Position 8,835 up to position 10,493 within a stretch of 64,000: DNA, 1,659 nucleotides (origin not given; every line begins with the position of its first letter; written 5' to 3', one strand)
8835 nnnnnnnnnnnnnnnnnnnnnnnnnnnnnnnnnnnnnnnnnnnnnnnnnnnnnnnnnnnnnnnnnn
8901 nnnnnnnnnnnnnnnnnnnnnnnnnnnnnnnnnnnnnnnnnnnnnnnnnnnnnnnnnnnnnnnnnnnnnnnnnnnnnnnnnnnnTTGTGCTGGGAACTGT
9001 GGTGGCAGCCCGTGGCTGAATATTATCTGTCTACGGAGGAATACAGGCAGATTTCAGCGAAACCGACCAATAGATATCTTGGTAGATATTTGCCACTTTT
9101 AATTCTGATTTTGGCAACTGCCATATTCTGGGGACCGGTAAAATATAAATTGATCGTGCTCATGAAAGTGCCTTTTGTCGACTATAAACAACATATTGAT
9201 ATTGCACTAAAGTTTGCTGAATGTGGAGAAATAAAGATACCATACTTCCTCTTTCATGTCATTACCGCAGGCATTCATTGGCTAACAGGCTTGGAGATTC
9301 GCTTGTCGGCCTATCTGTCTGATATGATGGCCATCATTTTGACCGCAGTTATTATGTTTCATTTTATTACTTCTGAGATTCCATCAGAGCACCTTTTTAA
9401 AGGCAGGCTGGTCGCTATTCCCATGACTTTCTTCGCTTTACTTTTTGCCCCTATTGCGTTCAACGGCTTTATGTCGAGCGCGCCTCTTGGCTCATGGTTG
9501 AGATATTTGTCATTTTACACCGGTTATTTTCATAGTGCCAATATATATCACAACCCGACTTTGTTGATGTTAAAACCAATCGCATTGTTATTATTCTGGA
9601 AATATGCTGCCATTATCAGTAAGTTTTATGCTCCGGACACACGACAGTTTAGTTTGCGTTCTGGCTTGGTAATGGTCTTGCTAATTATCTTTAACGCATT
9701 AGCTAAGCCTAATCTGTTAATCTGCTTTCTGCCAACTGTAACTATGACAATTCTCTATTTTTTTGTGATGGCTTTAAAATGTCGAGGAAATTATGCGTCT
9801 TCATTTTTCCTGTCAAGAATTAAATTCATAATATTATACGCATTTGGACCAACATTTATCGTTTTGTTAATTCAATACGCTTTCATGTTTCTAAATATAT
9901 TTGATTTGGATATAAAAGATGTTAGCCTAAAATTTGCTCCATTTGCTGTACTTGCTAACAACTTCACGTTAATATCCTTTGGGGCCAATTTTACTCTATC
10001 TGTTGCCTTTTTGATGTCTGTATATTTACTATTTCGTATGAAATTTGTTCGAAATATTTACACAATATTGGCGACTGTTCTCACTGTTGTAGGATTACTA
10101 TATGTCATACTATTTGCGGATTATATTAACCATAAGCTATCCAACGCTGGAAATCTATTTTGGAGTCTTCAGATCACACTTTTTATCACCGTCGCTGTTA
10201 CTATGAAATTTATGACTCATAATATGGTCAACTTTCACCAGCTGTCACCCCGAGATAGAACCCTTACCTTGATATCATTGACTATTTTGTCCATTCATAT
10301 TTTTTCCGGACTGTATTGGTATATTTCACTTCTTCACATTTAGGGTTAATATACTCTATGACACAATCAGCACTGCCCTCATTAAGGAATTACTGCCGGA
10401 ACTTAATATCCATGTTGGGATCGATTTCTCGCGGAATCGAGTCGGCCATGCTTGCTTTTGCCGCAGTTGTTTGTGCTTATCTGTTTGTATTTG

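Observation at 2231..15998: Arn-like periplasmic glycosylation pathway apparently rebuilt around a dTDP-4-amino-6-deoxyhexose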

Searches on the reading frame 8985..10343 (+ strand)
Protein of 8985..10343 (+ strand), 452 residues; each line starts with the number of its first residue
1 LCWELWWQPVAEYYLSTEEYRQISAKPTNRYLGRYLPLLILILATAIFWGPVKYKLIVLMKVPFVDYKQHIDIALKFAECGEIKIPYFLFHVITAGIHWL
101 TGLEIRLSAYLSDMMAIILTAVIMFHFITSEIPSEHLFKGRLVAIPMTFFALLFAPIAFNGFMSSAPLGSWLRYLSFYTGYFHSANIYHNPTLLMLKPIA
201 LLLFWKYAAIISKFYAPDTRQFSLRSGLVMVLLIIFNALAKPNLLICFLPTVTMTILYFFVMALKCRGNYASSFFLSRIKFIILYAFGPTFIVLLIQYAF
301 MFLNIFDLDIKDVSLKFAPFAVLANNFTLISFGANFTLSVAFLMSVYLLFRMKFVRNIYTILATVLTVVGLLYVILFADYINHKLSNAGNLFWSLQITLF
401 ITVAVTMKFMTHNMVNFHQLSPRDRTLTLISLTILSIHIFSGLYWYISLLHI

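Call 4: search_protein_families(library=pfam, proteins=[window:8985-10343:+], max_evalue=0.01)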
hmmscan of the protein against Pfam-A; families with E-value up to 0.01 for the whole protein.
window:8985-10343:+ (452 aa): 0 families

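Call 6: search_protein_families(library=ncbifam, proteins=[window:8985-10343:+], max_evalue=0.01)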
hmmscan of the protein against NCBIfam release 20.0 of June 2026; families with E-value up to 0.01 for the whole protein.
window:8985-10343:+ (452 aa): 0 families

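Call 12: find_homologous_proteins(query=window:8985-10343:+)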
Query window:8985-10343:+ (452 aa): 1 proteins with E <= 0.001 among 8000 candidates.
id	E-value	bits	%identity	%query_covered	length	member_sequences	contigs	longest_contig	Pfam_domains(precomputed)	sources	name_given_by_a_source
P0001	2.4e-281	951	100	98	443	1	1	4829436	-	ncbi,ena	-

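Call 13: find_encoding_contigs(protein=P0001, flank=10000, max_places=3)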
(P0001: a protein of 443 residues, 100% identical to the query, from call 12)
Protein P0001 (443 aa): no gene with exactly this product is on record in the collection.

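Call 14: list_cluster_members(proteins=[P0001])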
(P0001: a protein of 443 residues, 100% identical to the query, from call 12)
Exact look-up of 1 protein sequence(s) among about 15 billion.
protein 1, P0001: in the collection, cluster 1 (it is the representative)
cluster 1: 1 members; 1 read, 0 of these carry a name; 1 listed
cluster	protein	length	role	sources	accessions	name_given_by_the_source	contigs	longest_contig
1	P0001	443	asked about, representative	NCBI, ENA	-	-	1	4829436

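Call 41: search_protein_representatives(protein=window:8985-10343:+)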
Query: 452 residues. Proteins with E-value up to 0.001 (for the whole library): 480; up to 1e-10: 159; up to 1e-30: 2. The best 150 are listed.
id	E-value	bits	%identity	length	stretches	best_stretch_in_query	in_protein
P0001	7.6e-282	951.4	100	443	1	11-452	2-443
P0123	3.6e-33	131.9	28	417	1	30-450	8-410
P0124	1.6e-25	106.7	29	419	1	41-447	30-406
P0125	1.8e-25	106.6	31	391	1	38-451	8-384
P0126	1.2e-23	100.5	29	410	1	36-442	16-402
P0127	3.5e-23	99.0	31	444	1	64-445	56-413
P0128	3.6e-23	99.0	29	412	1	32-447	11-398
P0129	8.6e-23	97.7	32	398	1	35-447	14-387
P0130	4.8e-22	95.2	29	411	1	33-448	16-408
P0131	1.6e-21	93.5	29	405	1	43-448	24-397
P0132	6.3e-21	91.5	38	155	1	310-448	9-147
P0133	1.2e-20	90.6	30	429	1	39-447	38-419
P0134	1.6e-20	90.2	32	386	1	41-446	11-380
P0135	1.6e-20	90.2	31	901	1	61-445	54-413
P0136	1.3e-19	87.2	32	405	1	39-447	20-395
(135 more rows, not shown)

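Call 44: search_protein_families(library=pfam, alignment_id=A3, max_evalue=0.01)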
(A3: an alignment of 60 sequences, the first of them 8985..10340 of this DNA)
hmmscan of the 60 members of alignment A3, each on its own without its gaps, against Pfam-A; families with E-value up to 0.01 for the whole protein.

A. member 1, window:8985-10340:+ (452 aa): 0 families

B. families by the number of members that match (of 60 scanned): 2 families
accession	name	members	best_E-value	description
PF11833.13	CPP1-like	1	0.0042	Protein CHAPERONE-LIKE PROTEIN OF POR1-like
PF07885.22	Ion_trans_2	1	0.0093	Ion channel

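Call 46: find_encoding_contigs(protein=P0123, flank=8000, max_places=2)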
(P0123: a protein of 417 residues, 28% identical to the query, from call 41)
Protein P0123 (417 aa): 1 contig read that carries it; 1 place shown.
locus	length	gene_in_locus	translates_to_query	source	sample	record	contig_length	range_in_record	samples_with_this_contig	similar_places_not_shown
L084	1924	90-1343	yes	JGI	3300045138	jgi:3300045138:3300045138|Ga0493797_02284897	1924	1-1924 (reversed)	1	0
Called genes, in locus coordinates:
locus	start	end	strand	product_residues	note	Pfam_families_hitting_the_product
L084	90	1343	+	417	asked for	-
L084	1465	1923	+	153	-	?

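Call 47: find_encoding_contigs(protein=P0125, flank=8000, max_places=2)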
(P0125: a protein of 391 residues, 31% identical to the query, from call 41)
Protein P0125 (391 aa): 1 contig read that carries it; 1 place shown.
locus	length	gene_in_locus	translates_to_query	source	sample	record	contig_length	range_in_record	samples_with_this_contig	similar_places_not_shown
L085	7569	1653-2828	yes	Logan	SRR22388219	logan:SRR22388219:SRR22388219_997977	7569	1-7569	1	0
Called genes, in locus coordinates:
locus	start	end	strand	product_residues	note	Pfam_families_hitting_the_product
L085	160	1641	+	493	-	-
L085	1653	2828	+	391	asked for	-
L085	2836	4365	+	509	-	-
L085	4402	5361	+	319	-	PF00535:Glycos_transf_2, PF13641:Glyco_tranf_2_3 (weak)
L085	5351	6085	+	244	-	PF13302:Acetyltransf_3, PF00583:Acetyltransf_1, PF13673:Acetyltransf_10, PF13508:Acetyltransf_7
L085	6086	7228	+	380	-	PF01041:DegT_DnrJ_EryC1, PF00155:Aminotran_1_2 (faint)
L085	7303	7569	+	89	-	?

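Call 50: predict_structure(alignment_id=A3)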
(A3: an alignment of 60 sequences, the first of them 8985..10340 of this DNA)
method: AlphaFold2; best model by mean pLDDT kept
length: 452 residues; sequences in the alignment: 60
mean_pLDDT: 88.8   pTM: 0.90
mean pLDDT of the five models: 88.8, 86.9, 86.7, 86.7, 86.5
residues with pLDDT >= 90: 306; 70-90: 101; 50-70: 26; < 50: 19
segments of 3 or more residues with pLDDT < 50: 1-16, 25-27
pLDDT, mean of each block of 10 residues (from residue 1): 44 49 53 88 97 95 87 96 92 98 98 98 97 90 96 90 79 74 75 97 97 83 93 98 98 96 81 87 98 94 74 89 87 90 97 95 97 94 83 95 97 95 97 97 91 86
secondary structure, 60 per line:
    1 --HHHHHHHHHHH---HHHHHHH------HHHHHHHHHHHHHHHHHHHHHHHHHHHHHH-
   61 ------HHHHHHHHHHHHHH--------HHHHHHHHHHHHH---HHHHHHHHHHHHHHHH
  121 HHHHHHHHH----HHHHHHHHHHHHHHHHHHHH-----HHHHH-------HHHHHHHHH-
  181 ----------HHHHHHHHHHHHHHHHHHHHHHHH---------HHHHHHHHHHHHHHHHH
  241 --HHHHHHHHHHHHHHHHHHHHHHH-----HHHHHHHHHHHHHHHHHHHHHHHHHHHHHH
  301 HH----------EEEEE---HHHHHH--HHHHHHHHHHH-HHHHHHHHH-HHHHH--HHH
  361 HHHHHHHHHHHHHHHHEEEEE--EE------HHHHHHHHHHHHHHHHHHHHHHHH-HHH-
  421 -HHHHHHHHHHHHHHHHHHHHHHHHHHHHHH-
elements in order: H3-13 H17-23 H30-59 H67-80 H89-101 H105-129 H134-153 H159-163 H171-179 H191-214 H224-240 H243-265 H271-302 E313-317 H321-326 H329-339 H341-349 H351-355 H358-376 E377-381 H392-415 H422-451

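Call 54: fold_search(model_id=the predicted structure, library=pdb)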
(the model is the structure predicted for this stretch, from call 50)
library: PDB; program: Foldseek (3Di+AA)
matches with E <= 10: 378; with E <= 0.001: 0
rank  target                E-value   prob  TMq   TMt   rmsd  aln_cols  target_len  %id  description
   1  6ftg_5                5.7e-03  1.00  0.48  0.36  13.6       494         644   11  Subtomogram average of OST-containing ribosome-translocon complexes from canine rough microsomal membranes (released 2018-03-21)
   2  7e9s_A                1.3e-02  1.00  0.43  0.26  11.2       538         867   10  Archaeal oligosaccharyltransferase AglB from Archaeoglobus fulgidus in complex with an inhibitory peptide and a dolich (released 2021-09-08)
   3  5ogl_A                1.4e-02  1.00  0.45  0.32   8.6       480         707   13  Structure of bacterial oligosaccharyltransferase PglB in complex with an acceptor peptide and an lipid-linked oligosac (released 2017-10-25)
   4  8if8_B                1.9e-02  1.00  0.47  0.37   7.6       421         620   12  Arabinosyltransferase AftA (released 2023-05-31)
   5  9n9j_I                1.9e-02  1.00  0.44  0.31  15.8       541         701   10  Structure of a GRP94 folding intermediate engaged with a CCDC134- and FKBP11-bound secretory translocon (released 2025-11-19)
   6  8age_A                1.9e-02  1.00  0.43  0.33  11.6       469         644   10  Structure of yeast oligosaccharylransferase complex with acceptor peptide bound (released 2022-12-07)
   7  8if8_C                2.6e-02  1.00  0.46  0.36   7.8       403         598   12  Arabinosyltransferase AftA (released 2023-05-31)
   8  8agb_A                2.9e-02  1.00  0.43  0.33  13.1       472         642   11  Structure of yeast oligosaccharylransferase complex with lipid-linked oligosaccharide bound (released 2022-12-07)
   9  8pn9_A                3.0e-02  1.00  0.44  0.33  10.1       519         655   10  Structure of human oligosaccharyltransferase OST-A complex bound to NGI-1 (released 2024-05-08)
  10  3rce_A                4.0e-02  1.00  0.45  0.32   9.8       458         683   12  Bacterial oligosaccharyltransferase PglB (released 2011-06-15)
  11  8b6l_I                4.7e-02  0.99  0.44  0.32  11.5       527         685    9  Subtomogram average of the human Sec61-TRAP-OSTA-translocon (released 2022-12-07)
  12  9s6u_A                4.9e-02  0.99  0.40  0.34   9.5       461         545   12  Ternary cryo-EM structure of human ALG9 with Dol25-PP-GlcNAc2Man8, Dol25-P-Man and Fab (released 2026-03-18)
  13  8agc_A                6.0e-02  0.98  0.40  0.29  11.7       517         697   11  Structure of yeast oligosaccharylransferase complex with lipid-linked oligosaccharide and non-acceptor peptide bound (released 2022-12-07)
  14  6c26_A                1.4e-01  0.96  0.41  0.31  13.2       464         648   12  The Cryo-EM structure of a eukaryotic oligosaccharyl transferase complex (released 2018-01-31)
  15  8b21_A                2.5e-01  0.28  0.21  0.15  23.7       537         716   10  Time-resolved structure of K+-dependent Na+-PPase from Thermotoga maritima 0-60-seconds post reaction initiation with  (released 2024-01-17)
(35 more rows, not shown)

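Call 57: find_related_loci(query=A4, collection=metagenome_contigs, flank=8000)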
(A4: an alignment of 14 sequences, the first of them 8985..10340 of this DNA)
Query A4 (452 aa) in metagenome_contigs; peptide patterns used: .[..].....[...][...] (x = any residue, [..] = any of these).
43 stretches matched a pattern; 20 encode a relative of the query (tblastn E <= 1e-3); 20 distinct loci.
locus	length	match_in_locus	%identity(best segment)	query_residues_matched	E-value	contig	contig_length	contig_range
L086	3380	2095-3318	28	26-451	5e-39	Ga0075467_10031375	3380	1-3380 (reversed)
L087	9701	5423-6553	27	34-445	3e-24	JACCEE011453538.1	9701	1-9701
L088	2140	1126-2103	29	101-450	6e-22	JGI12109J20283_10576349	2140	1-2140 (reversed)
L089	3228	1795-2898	25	23-447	9e-18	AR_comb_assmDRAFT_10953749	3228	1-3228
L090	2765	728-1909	27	40-447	2e-17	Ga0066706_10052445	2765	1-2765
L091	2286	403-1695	24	4-448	1e-15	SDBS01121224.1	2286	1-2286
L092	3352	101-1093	26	64-441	1e-15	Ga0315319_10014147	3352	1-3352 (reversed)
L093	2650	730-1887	27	3-411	3e-15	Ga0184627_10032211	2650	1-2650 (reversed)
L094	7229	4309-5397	25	66-443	1e-14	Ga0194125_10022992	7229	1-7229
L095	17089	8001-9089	25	66-443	1e-14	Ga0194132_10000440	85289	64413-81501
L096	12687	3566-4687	24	66-448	8e-13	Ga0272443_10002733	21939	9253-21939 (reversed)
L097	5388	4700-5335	28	40-258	3e-12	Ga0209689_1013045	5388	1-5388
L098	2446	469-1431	25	50-396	3e-11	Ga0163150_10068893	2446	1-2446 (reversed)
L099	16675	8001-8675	27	177-431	3e-10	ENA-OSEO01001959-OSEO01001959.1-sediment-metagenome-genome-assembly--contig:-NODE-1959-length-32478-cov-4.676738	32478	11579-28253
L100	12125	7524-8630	23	39-449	2e-10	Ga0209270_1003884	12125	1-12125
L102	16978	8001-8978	24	66-450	3e-8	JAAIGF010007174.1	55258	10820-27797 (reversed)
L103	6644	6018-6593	28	16-205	6e-8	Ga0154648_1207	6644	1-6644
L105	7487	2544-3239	26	184-450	2e-6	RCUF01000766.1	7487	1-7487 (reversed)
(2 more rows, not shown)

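Call 67: search_protein_families(library=ncbifam, proteins=[L085:5351-6082:+, L085:4402-5358:+, L085:6086-7225:+, L085:160-1638:+], max_evalue=0.001)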
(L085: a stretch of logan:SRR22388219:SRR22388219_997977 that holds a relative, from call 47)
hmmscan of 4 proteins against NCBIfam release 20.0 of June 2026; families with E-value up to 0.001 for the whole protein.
L085:5351-6082:+ (244 aa): 9 families
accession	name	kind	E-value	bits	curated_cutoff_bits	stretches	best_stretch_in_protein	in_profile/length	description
NF008212.0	PRK10975.1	equivalog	3.9e-29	102.1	219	1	7-237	8-230/232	dTDP-4-amino-4,6-dideoxy-D-galactose acyltransferase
TIGR02382.1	wecD_rffC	equivalog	1.9e-20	73.2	195.1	1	65-231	19-184/191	dTDP-4-amino-4,6-dideoxy-D-galactose acyltransferase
TIGR01575.1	rimI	equivalog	1.2e-12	48.1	86.4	1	145-236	30-121/132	ribosomal protein S18-alanine N-acetyltransferase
NF002959.0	PRK03624.1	equivalog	2.7e-09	36.9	124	1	138-232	40-134/147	GNAT family acetyltransferase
TIGR03448.1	mycothiol_MshD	equivalog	7.1e-06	25.6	163.1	1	169-236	227-294/294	mycothiol synthase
NF007025.1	PRK09491.1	equivalog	9.9e-05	22.3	173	1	153-236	45-128/145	ribosomal protein S18-alanine N-acetyltransferase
NF000360.1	sat4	exception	0.00061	19.9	380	0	177-232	103-158/180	streptothricin N-acetyltransferase Sat4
NF000359.1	sat3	exception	0.00077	19.5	360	0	141-229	65-154/180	streptothricin N-acetyltransferase Sat3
NF049894.1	CG3035_N_ac_Glu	equivalog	0.00089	18.6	280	0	176-229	238-291/300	N-acetylglutamate synthase, CG3035 family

L085:4402-5358:+ (319 aa): 18 families
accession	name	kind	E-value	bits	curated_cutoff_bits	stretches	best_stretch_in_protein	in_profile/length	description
NF007986.1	PRK10714.1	equivalog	1e-60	205.4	529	1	7-313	6-315/316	undecaprenyl-phosphate 4-deoxy-4-formamido-L-arabinose transferase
NF047588.1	GlcsyltransPgfSStrep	equivalog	1.7e-47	162.2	500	1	9-308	3-304/308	glycosyltransferase PgfS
NF041875.1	EPS_EpsD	equivalog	2.1e-13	50.4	370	1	9-122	1-111/325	exopolysaccharide biosynthesis glycosyltransferase EpsD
TIGR03937.1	PgaC_IcaA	equivalog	2.4e-13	49.8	422.3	1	3-116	41-151/407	poly-beta-1,6-N-acetyl-D-glucosamine synthase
NF007482.0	PRK10073.1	equivalog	5.5e-12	45.3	423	1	4-112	3-107/334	glycosyltransferase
TIGR04182.1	glyco_TIGR04182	equivalog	6.3e-11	42.2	325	1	9-300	2-291/293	S-layer glycoprotein N-glycosyltransferase AglJ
NF038302.1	EPS_HpsE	equivalog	5.1e-09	35.5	300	1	9-101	3-97/307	hormogonium polysaccharide biosynthesis glycosyltransferase HpsE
TIGR03111.1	glyc2_xrt_Gpos1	hypoth_equivalog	5.1e-09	35.4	363.95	1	6-119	48-160/439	TIGR03111 family XrtG-associated glycosyltransferase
TIGR03965.1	mycofact_glyco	equivalog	8.7e-09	34.7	280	1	4-115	71-179/467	mycofactocin biosynthesis glycosyltransferase MftF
NF047683.1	TeichurnBiosyTuaG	equivalog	1.7e-08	34.5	400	1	5-117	4-113/252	teichuronic acid biosynthesis protein TuaG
NF041391.1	DPhHxTase_Halo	equivalog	4.6e-08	32.3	375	1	16-124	4-102/213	dolichyl-phosphate hexose transferase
TIGR04283.1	glyco_like_mftF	equivalog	8.5e-07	28.8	182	1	9-143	1-126/221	TIGR04283 family arsenosugar biosynthesis glycosyltransferase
TIGR04242.1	nodulat_NodC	equivalog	2e-06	27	550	1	4-116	45-157/395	chitooligosaccharide synthase NodC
NF050050.1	ProtGlycPglI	equivalog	3.8e-06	26.5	500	1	8-135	3-128/306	GalNAc(5)-diNAcBac-PP-undecaprenol beta-1,3-glucosyltransferase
NF058614.1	PPMAGASynPpgS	equivalog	2.3e-05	23.9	370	1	10-125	3-112/226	polyprenyl-phospho-N-acetylgalactosaminyl synthase PpgS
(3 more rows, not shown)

L085:6086-7225:+ (380 aa): 20 families
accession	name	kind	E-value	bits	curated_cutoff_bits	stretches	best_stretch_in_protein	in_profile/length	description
NF008687.0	PRK11706.1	equivalog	1.7e-174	579.9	375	1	6-378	2-374/375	dTDP-4-amino-4,6-dideoxygalactose transaminase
TIGR02379.1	ECA_wecE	subfamily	8e-163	541.6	434.85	1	6-378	2-375/376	dTDP-4-amino-4,6-dideoxy-D-glucose transaminase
NF008658.2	PRK11658.1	equivalog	1.4e-62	211.6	631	1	6-377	5-376/379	UDP-4-amino-4-deoxy-L-arabinose aminotransferase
TIGR03588.1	PseC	equivalog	8.9e-61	205.9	423.5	1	6-376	2-378/380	UDP-4-amino-4,6-dideoxy-N-acetyl-beta-L-altrosamine transaminase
TIGR04181.1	NHT_00031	hypoth_equivalog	4e-56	190.4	420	1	6-357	1-357/359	LegC family aminotransferase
NF011936.0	PRK15407.1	equivalog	9.4e-38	130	423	1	13-377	44-435/440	lipopolysaccharide biosynthesis protein RfbH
TIGR04427.1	PLP_DesI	equivalog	1.5e-32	113.2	650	1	30-373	47-378/390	dTDP-4-dehydro-6-deoxyglucose aminotransferase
NF041364.1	GntC_guanitoxin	equivalog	2.2e-08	33.4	415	1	48-170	58-187/356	guanitoxin biosynthesis PLP-dependent (S)-gamma-hydroxy-L-arginine cyclodehydratase GntC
NF005817.0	PRK07683.1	equivalog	6.2e-08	31.7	575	1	52-134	91-175/387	aminotransferase A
NF004770.0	PRK06108.1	subfamily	5.6e-06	25.4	422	1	44-159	90-212/396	pyridoxal phosphate-dependent aminotransferase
NF004975.0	PRK06348.1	equivalog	6.7e-06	25.3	549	1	49-128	88-167/384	pyridoxal phosphate-dependent aminotransferase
NF005732.0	PRK07550.1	equivalog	1.1e-05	24.6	366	1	36-157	79-206/389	aminotransferase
NF006230.0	PRK08363.1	equivalog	1.5e-05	24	534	1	50-172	93-220/398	alanine aminotransferase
NF006229.0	PRK08361.1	equivalog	1.8e-05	23.9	624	1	49-163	92-212/391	aspartate aminotransferase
NF004621.0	PRK05957.1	equivalog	2.7e-05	23.1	498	1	52-130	90-167/389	pyridoxal phosphate-dependent aminotransferase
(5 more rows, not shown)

L085:160-1638:+ (493 aa): 0 families
